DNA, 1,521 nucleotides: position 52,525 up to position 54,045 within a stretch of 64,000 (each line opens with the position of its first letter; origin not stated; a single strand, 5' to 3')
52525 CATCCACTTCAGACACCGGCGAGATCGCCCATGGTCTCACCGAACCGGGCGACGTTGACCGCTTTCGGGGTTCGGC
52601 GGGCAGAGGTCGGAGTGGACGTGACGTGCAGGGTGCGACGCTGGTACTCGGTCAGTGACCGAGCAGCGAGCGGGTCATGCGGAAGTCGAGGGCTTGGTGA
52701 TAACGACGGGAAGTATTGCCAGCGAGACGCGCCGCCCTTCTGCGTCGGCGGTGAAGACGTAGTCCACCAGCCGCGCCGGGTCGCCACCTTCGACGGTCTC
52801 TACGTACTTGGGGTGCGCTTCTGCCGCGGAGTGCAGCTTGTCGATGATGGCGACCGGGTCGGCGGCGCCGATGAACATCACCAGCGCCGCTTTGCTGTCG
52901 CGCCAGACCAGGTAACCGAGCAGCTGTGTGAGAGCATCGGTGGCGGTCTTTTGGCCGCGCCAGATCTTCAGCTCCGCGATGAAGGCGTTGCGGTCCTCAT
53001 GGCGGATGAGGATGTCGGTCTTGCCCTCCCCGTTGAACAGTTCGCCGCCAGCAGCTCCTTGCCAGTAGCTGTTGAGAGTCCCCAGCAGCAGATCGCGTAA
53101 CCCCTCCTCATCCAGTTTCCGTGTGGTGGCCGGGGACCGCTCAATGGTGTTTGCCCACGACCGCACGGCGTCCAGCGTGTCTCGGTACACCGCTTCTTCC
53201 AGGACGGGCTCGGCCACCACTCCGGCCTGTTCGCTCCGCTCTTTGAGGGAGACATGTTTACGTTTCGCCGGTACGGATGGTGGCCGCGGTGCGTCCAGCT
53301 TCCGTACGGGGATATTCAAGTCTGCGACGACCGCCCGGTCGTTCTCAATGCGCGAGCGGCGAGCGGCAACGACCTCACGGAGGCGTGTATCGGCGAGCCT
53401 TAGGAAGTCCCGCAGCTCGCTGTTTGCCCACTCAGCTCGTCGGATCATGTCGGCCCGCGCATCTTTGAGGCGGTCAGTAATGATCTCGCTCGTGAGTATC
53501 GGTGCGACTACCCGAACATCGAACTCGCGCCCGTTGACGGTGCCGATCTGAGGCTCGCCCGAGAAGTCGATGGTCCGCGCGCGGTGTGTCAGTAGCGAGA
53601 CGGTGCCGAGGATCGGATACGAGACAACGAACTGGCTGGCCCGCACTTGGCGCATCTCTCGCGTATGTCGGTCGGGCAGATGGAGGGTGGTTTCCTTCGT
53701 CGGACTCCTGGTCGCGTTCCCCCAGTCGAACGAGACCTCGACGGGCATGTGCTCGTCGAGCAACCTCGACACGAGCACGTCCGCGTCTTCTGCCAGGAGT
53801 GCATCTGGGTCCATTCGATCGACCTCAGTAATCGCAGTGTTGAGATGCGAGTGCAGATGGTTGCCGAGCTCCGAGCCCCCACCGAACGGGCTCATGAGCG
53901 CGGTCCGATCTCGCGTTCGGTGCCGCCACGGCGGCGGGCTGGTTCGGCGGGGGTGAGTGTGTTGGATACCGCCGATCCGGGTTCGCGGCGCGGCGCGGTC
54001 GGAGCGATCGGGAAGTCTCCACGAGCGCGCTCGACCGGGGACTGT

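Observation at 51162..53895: Relaxase-coupled PD-(D/E)xK-like protein plus AlbA_2/Schlafen-like protein: candidate defence or exclusion cassette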

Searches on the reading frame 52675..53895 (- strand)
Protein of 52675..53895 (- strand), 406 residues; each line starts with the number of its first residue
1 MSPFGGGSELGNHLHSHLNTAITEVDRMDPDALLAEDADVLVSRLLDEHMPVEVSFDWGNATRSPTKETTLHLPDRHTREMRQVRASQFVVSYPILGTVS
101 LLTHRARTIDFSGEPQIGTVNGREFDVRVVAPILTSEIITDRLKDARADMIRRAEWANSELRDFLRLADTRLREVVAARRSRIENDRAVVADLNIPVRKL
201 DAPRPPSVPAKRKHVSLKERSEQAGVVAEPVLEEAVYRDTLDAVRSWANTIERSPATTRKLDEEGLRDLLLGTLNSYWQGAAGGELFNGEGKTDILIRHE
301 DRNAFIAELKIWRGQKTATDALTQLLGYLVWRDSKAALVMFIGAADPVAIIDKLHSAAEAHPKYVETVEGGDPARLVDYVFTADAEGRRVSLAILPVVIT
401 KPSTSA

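Call 7: search_protein_families(library=pfam, proteins=[window:52675-53895:-], max_evalue=1)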
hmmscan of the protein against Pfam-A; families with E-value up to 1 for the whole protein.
window:52675-53895:- (406 aa): 0 families

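Call 8: search_protein_families(library=padloc, proteins=[window:52675-53895:-], max_evalue=1)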
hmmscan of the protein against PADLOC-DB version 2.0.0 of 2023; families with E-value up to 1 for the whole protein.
window:52675-53895:- (406 aa): 1 family
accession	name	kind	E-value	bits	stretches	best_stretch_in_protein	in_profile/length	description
PDLC05036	PDC-S54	-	4.6e-96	320.8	1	8-400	11-407/410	-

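Call 9: search_protein_families(library=ncbifam, proteins=[window:52675-53895:-], max_evalue=1)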
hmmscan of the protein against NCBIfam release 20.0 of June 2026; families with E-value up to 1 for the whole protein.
window:52675-53895:- (406 aa): 1 family
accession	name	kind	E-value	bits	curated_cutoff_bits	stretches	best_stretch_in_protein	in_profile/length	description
NF002516.0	PRK01904.1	equivalog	0.24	10.9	257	1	109-148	76-115/219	curli polymerization inhibitor CsgI-related protein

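Call 13: find_homologous_proteins(query=window:52675-53895:-)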
Query window:52675-53895:- (406 aa): 442 proteins with E <= 0.001 among 8000 candidates; the best 120 are listed.
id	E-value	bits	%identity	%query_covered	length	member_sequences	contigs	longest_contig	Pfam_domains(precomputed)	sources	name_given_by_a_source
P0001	9.6e-264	893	100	100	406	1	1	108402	-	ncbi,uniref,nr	ncbi:hypothetical protein [Williamsia sp.]|uniref:hypothetical protein n=1 Tax=Williamsia sp. TaxID=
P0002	3.4e-220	749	86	100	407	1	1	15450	-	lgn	-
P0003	3.4e-131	456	57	96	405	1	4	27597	-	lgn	-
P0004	2.8e-126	440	55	99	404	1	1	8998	-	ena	-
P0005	9.6e-126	439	54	98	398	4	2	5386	-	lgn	-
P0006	3.0e-125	437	53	99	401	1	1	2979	-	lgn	-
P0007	4.3e-125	436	53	98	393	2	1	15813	-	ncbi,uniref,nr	ncbi:MAG TPA: hypothetical protein VFV89_17600 [Nocardioides sp.]|uniref:hypothetical protein n=1 Ta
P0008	2.6e-124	434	55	98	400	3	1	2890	-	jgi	jgi:hypothetical protein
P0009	3.7e-124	433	53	98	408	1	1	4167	-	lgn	-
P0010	5.4e-124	433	52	98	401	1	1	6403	-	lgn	-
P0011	7.6e-124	432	53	98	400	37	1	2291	-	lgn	-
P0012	2.3e-123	431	54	99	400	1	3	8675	-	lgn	-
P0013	2.3e-123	431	53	96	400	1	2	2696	-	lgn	-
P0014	4.3e-123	430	54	98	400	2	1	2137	-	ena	-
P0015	4.4e-123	430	53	98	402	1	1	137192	-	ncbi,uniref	ncbi:hypothetical protein [Promicromonospora sp. NPDC059942]|uniref:hypothetical protein n=1 Tax=Pro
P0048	1.2e-118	415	51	98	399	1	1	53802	-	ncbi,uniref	ncbi:hypothetical protein ACNJ7E_43515 [Rhodococcus sp. NM-2]|uniref:hypothetical protein n=1 Tax=Rh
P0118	1.3e-99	353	45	98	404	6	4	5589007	-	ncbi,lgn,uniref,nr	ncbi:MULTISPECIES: hypothetical protein [Mycobacterium avium complex (MAC)]|uniref:Uncharacterized p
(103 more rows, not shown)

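Call 18: find_related_loci(query=A1, collection=genome_contigs, flank=10000)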
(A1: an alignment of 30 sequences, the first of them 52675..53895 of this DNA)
Query A1 (406 aa) in genome_contigs; peptide patterns used: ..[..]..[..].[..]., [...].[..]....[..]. (x = any residue, [..] = any of these).
225 stretches matched a pattern; 208 encode a relative of the query (tblastn E <= 1e-3); the best 80 are kept; 80 distinct loci.
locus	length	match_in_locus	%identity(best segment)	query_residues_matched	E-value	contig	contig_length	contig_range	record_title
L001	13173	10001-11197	53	4-405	3e-132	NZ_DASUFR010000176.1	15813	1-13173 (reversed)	MAG: Nocardioides sp. isolate SMAG_U1384 k141_900527, whole genome shotgun sequence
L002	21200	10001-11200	54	4-405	2e-130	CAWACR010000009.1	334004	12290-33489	MAG: uncultured Actinomycetota bacterium isolate MFD00905.bin.2.5 genome assembly, contig: contig_7653, whole genome sho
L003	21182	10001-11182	53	4-399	2e-128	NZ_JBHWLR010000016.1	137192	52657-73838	Promicromonospora sp. NPDC059942 NPDC059942_324_F8.ctg-0016, whole genome shotgun sequence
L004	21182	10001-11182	52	4-399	3e-128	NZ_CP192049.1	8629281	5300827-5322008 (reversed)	Kribbella sp. CA-253562 chromosome, complete genome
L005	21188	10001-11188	52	2-399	2e-127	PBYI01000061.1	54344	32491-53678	MAG: Nocardioides sp. isolate NP33 MHASMcontig_1063735, whole genome shotgun sequence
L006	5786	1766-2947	55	4-399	2e-127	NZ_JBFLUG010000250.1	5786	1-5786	Parafrankia sp. FMc2 NODE_250_length_5786_cov_173.560523, whole genome shotgun sequence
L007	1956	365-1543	50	4-399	1e-133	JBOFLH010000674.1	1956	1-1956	MAG: Nocardioides sp. isolate WFFMC_MAG_345 k139_57444_flag=1_multi=4.0000_len=1956, whole genome shotgun sequence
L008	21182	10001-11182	50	6-399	2e-123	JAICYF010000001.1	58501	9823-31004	MAG: Acidothermaceae bacterium isolate LS_ISSM_2_bin.15 k141_886127_length_58501_cov_137.5973, whole genome shotgun sequ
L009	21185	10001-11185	50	4-400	4e-119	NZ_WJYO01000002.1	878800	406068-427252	Mumia xiangluensis strain NEAU-KD1 T Scaffold2, whole genome shotgun sequence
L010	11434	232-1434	47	4-404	5e-117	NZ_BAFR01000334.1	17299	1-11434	Nocardia araoensis NBRC 100135, whole genome shotgun sequence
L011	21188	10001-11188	46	4-399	1e-110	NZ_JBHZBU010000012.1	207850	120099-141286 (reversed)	Nocardia sp. NPDC059180 NPDC059180_T44_E7.ctg-0012, whole genome shotgun sequence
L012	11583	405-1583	49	4-399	1e-109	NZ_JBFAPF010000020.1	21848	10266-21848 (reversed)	Kribbella sp. NPDC049584 NPDC049584_147_F3.ctg-0020, whole genome shotgun sequence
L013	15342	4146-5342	48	4-401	1e-107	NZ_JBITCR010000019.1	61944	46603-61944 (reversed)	Nocardioides sp. NPDC051685 NPDC051685_382_B6.ctg-0019, whole genome shotgun sequence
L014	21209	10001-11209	46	1-399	1e-101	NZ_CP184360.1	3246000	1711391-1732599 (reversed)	Luteococcus sp. OSA5 chromosome, complete genome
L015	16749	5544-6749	44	1-402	3e-101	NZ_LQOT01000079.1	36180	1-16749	Mycolicibacter engbaekii strain ATCC 27353 contig_9, whole genome shotgun sequence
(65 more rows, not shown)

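Call 19: find_encoding_contigs(protein=P0002, flank=10000, max_places=3)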
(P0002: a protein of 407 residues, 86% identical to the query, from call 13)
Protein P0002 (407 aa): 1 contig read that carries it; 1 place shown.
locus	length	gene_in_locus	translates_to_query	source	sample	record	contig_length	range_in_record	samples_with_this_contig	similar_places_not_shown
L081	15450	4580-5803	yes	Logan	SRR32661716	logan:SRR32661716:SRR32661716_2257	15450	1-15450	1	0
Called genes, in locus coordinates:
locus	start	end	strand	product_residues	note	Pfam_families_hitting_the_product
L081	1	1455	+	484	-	?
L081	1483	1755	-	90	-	-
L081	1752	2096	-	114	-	-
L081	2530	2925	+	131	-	PF21983:NikA-like, PF05713:MobC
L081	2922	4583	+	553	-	PF03432:Relaxase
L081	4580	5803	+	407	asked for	-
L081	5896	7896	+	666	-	PF01555:N6_N4_Mtase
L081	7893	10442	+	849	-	PF00270:DEAD (weak), PF04851:ResIII, PF27151:YagJ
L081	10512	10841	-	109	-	-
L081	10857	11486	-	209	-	-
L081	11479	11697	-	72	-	-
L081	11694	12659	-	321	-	-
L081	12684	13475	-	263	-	PF00462:Glutaredoxin, PF10888:DUF2742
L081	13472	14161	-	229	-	PF16259:DUF4913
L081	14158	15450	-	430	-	?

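Call 23: predict_structure(alignment_id=A1)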
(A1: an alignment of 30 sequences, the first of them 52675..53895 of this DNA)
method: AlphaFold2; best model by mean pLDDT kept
length: 406 residues; sequences in the alignment: 30
mean_pLDDT: 81.7   pTM: 0.47
mean pLDDT of the five models: 81.7, 80.0, 79.6, 78.9, 78.4
residues with pLDDT >= 90: 187; 70-90: 126; 50-70: 67; < 50: 26
segments of 3 or more residues with pLDDT < 50: 1-6, 198-212
pLDDT, mean of each block of 10 residues (from residue 1): 53 95 95 93 97 96 95 88 94 96 75 73 94 94 93 92 97 98 91 62 39 53 57 76 88 82 83 74 57 58 72 87 79 80 88 93 85 88 80 91 57
secondary structure, 60 per line:
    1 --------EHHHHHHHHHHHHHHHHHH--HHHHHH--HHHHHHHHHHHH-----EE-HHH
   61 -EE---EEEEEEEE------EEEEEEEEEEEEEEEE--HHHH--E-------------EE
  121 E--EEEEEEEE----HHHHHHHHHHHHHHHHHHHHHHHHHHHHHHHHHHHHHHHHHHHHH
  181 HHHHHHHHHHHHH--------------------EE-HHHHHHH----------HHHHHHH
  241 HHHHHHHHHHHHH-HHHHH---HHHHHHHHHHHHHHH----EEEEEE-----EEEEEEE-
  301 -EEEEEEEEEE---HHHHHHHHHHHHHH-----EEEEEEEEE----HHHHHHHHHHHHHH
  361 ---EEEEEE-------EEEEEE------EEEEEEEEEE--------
elements in order: H10-27 H30-35 H38-49 E67-74 E81-96 H99-102 E119-121 E124-131 H136-193 H217-223 H234-253 H255-259 H263-277 E282-287 E293-299 E302-311 H315-328 E334-342 H347-360 E364-369 E377-382 E389-398

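Call 27: fold_search(model_id=the predicted structure, library=pdb)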
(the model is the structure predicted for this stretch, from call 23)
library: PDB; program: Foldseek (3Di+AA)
matches with E <= 10: 404; with E <= 0.001: 0
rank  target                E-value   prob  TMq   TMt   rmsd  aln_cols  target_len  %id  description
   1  6p7p_A                3.9e-02  0.92  0.23  0.36   7.7       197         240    9  Structure of E. coli MS115-1 NucC, cAAA-bound form (released 2019-12-25)
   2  1han                  8.2e-02  0.38  0.09  0.12  11.1        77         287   13  CRYSTAL STRUCTURE OF THE BIPHENYL-CLEAVING EXTRADIOL DIOXYGENASE FROM A PCB-DEGRADING PSEUDOMONAD (released 1995-11-14)
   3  1kmy                  1.1e-01  0.33  0.09  0.12  11.0        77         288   13  Crystal Structure of 2,3-dihydroxybiphenyl 1,2-dioxygenase Complexed with 2,3-dihydroxybiphenyl under Anaerobic Conditio (released 2002-02-20)
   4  9iho_C                1.2e-01  0.25  0.11  0.15   9.2       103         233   16  Open state without NUQM and without flavoprotein (classification state 4) of Pichia pastoris mitochondrial complex I i (released 2025-10-15)
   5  1px5_B                1.6e-01  0.63  0.12  0.14   4.8        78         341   18  Crystal structure of the 2'-specific and double-stranded RNA-activated interferon-induced antiviral protein 2'-5'-olig (released 2003-11-25)
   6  4s3n_A                2.0e-01  0.77  0.13  0.15   4.7        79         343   15  Crystal structure of human OAS3 domain I in complex with dsRNA (released 2015-03-25)
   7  9g83_C                2.1e-01  0.30  0.11  0.19   8.6       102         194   12  Respiratory supercomplex CI1-CIII2-CIV2-(cbb3)1 from alphaproteobacterium (released 2026-02-04)
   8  5vzd_A                2.1e-01  0.25  0.14  0.17  15.7       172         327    8  Pre-catalytic ternary complex of human Polymerase Mu (W434A) mutant with incoming nonhydrolyzable UMPNPP (released 2017-07-05)
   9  4zsf_A                2.2e-01  0.05  0.09  0.12  19.9       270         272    7  Crystal structure of pre-specific restriction endonuclease BsaWI-DNA complex (released 2015-10-07)
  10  4tk1_A                3.3e-01  0.33  0.13  0.13   7.8       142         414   10  Geph E in complex with a GABA receptor alpha3 subunit derived peptide in space group P21212 (released 2014-12-24)
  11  6gcs_G                3.3e-01  0.15  0.10  0.16  11.3       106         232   17  Cryo-EM structure of respiratory complex I from Yarrowia lipolytica (released 2018-10-10)
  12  5vza_A                3.3e-01  0.13  0.13  0.16  15.7       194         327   10  Pre-catalytic ternary complex of human Polymerase Mu (G433S) mutant with incoming nonhydrolyzable UMPNPP (released 2017-07-05)
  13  6rfr_G                3.9e-01  0.20  0.11  0.17  10.3       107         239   17  Cryo-EM structure of respiratory complex I from Yarrowia lipolytica at 3.2 A resolution (released 2019-12-11)
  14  5twr_A                3.9e-01  0.12  0.13  0.16  16.0       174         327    9  Pre-catalytic ternary complex of human Polymerase Mu (H329A) mutant with incoming nonhydrolyzable UMPNPP (released 2017-07-05)
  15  6vf5_A                3.9e-01  0.11  0.13  0.16  16.2       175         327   10  DNA Polymerase Mu, 8-oxorGTP:At Product State Ternary Complex, 50 mM Mn2+ (120 min) (released 2021-09-01)
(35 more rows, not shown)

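Call 37: search_solved_structures(query=A1, max_evalue=10, show_alignments=3)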
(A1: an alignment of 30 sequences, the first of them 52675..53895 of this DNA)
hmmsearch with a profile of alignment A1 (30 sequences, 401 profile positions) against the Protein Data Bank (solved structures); distinct sequences matched with E-value up to 10: 1.
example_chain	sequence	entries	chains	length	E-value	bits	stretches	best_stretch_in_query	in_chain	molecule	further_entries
6niq_A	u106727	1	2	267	0.92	11.5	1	131-172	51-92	Beta-lactamase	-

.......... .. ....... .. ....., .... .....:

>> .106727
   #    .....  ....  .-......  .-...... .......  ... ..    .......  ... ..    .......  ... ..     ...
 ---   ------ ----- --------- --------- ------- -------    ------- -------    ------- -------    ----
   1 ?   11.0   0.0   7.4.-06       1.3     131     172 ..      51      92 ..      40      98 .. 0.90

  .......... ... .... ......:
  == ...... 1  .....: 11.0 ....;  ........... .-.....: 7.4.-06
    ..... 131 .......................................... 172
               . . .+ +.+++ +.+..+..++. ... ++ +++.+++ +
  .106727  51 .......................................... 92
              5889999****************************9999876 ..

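Call 46: find_encoding_contigs(protein=P0003, flank=8000, max_places=3)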
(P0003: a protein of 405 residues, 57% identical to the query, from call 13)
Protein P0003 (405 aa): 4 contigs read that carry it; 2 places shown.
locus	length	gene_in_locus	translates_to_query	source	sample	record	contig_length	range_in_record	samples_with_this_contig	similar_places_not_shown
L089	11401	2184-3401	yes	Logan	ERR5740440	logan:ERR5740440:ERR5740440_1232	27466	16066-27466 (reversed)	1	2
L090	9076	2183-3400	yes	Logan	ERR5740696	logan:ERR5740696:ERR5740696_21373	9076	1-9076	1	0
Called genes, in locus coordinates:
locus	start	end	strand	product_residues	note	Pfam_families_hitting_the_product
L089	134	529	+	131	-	PF21983:NikA-like, PF05713:MobC (weak)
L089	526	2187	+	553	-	PF03432:Relaxase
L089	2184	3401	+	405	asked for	-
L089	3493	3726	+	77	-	-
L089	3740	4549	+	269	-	-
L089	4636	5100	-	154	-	-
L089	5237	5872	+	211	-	-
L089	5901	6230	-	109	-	-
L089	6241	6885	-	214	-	-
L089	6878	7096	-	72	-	-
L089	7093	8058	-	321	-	-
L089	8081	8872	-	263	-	PF00462:Glutaredoxin, PF10888:DUF2742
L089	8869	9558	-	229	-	PF16259:DUF4913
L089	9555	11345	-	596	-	PF02534:T4SS-DNA_transf (weak), PF12696:TraG-D_C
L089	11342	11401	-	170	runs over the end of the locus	-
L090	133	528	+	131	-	PF21983:NikA-like, PF05713:MobC (weak)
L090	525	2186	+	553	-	PF03432:Relaxase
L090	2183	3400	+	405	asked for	-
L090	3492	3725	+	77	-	-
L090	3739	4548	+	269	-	-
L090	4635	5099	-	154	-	-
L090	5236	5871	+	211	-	-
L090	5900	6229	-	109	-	-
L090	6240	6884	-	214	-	-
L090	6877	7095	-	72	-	-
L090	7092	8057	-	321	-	-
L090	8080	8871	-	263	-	PF00462:Glutaredoxin, PF10888:DUF2742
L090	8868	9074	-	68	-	?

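Call 49: search_dna_similar(query=window:52675-53895:-, collection=plasmids, mode=protein, max_rows=40)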
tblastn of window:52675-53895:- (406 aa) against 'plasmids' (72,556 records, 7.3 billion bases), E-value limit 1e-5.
Records with a match: 19; places in all: 20; records where one place covers at least 80% of the query: 5.
Best place of each record, by identity: <60% 19.
By first word of the organism name: Streptomyces 3; Rhizobium 3; Spiroplasma 3; Deinococcus 2; Corynebacterium 1; Nostoc 1; Pseudonocardia 1; Rhodococcus 1; Thauera 1; Haloplanus 1; and 2 more.
By predicted mobility (MOB-suite, as given by PLSDB): non-mobilizable 13; mobilizable 3; conjugative 3.
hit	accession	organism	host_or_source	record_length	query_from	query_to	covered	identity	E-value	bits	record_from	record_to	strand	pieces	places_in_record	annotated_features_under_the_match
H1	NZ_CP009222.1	Corynebacterium deserti GIMN1.010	mixed sand sample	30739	8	399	97%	43.8%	2e-81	280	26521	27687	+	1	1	hypothetical protein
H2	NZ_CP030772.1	Streptomyces sp. YIM 121038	pure culture,soil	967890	2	399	98%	36.1%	2e-47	181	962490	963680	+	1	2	hypothetical protein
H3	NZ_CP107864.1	Streptomyces europaeiscabiei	-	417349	4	397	97%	33.5%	3e-40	160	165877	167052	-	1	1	hypothetical protein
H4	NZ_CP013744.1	Streptomyces sp. CdTB01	soil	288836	8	402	97%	30.1%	3e-35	145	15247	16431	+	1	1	hypothetical protein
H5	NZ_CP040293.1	Nostoc sp. C057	Phaeoceros,pure culture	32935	9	395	95%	26.6%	9e-32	135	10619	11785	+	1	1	hypothetical protein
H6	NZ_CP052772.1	Pseudonocardia alni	Cell culture,soil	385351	77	364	71%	32.3%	2e-24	112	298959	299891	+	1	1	hypothetical protein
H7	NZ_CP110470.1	Rhodococcus opacus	cell culture,Soil contaminated by oil ...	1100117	138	399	65%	35.0%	6e-32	135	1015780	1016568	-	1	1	record has no annotation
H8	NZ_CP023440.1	Thauera sp. K11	cell culture,sludge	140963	109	406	73%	30.5%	1e-26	119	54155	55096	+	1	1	hypothetical protein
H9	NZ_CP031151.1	Haloplanus rubicundus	solar salt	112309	76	399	80%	27.2%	1e-18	96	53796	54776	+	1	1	hypothetical protein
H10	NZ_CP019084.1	Paludisphaera borealis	-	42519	170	404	58%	32.9%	6e-25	114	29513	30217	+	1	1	hypothetical protein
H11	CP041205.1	Rhizobium sp. NIBRBAC000502774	Genome assembly,Coal mine soil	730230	173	395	55%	34.5%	3e-28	124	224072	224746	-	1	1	hypothetical protein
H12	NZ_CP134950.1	Halobaculum sp. XH14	cell culture,sediment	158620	151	368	54%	35.1%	5e-19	97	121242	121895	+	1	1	hypothetical protein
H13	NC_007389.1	Spiroplasma citri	-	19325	152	395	60%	30.3%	3e-25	115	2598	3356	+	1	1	hypothetical protein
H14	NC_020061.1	Rhizobium tropici CIAT 899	Phaseolus vulgaris root nodule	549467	134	369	58%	30.3%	1e-19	99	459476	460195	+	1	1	hypothetical protein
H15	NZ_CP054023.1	Rhizobium indicum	Pisum sativum l. (pea),Pure culture,Pea ...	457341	156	368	52%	30.9%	2e-22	107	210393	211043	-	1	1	hypothetical protein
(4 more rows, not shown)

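Call 51: get_annotated_region(hit=H1, flank=7000)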
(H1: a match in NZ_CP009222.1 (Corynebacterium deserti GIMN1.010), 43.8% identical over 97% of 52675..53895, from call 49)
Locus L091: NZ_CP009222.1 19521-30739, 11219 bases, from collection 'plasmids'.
description: Corynebacterium deserti GIMN1.010 plasmid pCdes2, complete sequence
organism: Corynebacterium deserti GIMN1.010 (NCBI taxid 931089)
taxonomy: Bacteria; Actinomycetota; Actinomycetes; Mycobacteriales; Corynebacteriaceae; Corynebacterium; Corynebacterium deserti; Corynebacterium deserti GIMN1.010
host: -; source: mixed sand sample; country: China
typing (MOB-suite, as given by PLSDB): mobilizable; relaxase MOBF
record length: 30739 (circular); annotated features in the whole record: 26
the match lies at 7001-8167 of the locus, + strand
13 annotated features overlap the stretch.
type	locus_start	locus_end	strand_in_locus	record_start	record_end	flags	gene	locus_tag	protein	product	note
CDS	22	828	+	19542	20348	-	-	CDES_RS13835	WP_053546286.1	helix-turn-helix transcriptional regulator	GO:0006355 - regulation of DNA-templated transcription [Evidence IEA]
CDS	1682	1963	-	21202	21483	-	-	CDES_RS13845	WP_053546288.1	Rv0909 family putative TA system antitoxin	-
CDS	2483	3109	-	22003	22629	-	-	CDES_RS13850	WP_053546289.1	recombinase family protein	GO:0006310 - DNA recombination [Evidence IEA]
CDS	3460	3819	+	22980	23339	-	-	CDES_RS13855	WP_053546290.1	metalloregulator ArsR/SmtB family transcription factor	GO:0006355 - regulation of DNA-templated transcription [Evidence IEA]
CDS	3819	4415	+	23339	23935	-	-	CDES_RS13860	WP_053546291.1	cadmium resistance transporter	-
CDS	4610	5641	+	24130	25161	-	-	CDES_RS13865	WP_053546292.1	recombinase family protein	GO:0006310 - DNA recombination [Evidence IEA]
CDS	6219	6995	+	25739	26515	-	-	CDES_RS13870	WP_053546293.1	YfbU family protein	-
CDS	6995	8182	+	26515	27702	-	-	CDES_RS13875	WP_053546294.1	hypothetical protein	-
CDS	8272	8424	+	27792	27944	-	-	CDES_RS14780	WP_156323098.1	hypothetical protein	-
CDS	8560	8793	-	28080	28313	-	-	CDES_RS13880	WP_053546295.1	hypothetical protein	-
CDS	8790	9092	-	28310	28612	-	-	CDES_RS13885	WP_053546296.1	ribbon-helix-helix protein, CopG family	GO:0006355 - regulation of DNA-templated transcription [Evidence IEA]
CDS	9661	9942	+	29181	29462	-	-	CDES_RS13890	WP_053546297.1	helix-turn-helix domain-containing protein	-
CDS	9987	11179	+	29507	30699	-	-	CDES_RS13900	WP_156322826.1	IS3 family transposase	-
